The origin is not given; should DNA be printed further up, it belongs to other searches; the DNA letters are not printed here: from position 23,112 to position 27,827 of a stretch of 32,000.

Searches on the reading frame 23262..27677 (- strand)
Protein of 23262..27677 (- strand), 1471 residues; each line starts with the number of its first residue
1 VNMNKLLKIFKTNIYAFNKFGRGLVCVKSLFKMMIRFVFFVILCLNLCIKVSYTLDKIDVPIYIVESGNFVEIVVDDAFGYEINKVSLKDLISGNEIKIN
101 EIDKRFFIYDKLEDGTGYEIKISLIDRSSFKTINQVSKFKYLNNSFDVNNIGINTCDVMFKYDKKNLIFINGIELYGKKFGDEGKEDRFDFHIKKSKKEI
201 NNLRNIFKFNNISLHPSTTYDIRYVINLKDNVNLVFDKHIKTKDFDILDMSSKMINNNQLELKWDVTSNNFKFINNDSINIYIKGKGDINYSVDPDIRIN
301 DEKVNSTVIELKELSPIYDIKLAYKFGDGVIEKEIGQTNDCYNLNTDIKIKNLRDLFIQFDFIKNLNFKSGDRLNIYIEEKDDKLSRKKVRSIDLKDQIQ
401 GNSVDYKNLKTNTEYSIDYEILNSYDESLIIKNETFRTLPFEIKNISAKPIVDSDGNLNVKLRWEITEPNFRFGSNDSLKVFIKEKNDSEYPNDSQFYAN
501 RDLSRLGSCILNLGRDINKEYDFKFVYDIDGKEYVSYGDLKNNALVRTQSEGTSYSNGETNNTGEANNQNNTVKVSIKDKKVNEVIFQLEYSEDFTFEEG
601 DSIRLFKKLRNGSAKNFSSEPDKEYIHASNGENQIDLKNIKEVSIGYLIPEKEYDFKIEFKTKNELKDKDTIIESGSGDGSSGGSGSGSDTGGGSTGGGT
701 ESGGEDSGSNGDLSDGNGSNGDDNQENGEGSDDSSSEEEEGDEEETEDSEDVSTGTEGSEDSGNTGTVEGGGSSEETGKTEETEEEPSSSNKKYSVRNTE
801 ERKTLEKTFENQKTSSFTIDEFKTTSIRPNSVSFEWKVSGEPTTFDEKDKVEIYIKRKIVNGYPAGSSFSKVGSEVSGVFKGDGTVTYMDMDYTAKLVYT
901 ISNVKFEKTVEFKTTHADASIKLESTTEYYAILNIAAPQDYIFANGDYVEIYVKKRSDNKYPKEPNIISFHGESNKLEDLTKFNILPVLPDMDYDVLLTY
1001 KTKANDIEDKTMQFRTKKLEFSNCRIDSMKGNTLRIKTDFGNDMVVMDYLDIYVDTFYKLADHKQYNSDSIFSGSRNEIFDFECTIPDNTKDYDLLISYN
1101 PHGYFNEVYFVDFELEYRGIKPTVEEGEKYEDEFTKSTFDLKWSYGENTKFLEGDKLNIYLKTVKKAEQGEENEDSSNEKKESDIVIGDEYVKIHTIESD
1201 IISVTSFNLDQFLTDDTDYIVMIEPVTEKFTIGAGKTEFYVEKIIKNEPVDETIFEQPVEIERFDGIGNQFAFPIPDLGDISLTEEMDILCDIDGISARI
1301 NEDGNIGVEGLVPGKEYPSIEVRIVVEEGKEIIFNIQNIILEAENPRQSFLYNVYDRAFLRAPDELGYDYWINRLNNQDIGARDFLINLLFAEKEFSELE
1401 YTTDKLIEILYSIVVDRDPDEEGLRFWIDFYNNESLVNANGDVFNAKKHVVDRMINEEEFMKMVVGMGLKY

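Call 7: search_protein_families(library=pfam, proteins=[window:23262-27677:-], max_evalue=1)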
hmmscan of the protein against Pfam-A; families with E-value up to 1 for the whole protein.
window:23262-27677:- (1471 aa): 4 families
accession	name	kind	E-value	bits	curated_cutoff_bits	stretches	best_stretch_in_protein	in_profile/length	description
PF13946.11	DUF4214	-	2.6e-11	43.9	23.2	2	1392-1433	6-50/72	Domain of unknown function (DUF4214)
PF05498.16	RALF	-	0.06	14.8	22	1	531-570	17-54/65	Rapid ALkalinization Factor (RALF)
PF02398.22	Corona_7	-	0.23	12.4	27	0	5-46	52-94/101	Coronavirus protein 7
PF08861.15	DUF1828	-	0.36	11.6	22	0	941-961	3-23/91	Domain of unknown function DUF1828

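Call 8: search_protein_families(library=ncbifam, proteins=[window:23262-27677:-], max_evalue=1)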
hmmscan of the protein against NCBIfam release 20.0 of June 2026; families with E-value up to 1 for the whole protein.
window:23262-27677:- (1471 aa): 1 family
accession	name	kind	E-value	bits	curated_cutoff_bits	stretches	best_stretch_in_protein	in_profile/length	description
NF052523.2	TafF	equivalog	0.14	11.3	420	1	674-789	149-267/379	TafF family fimbrial protein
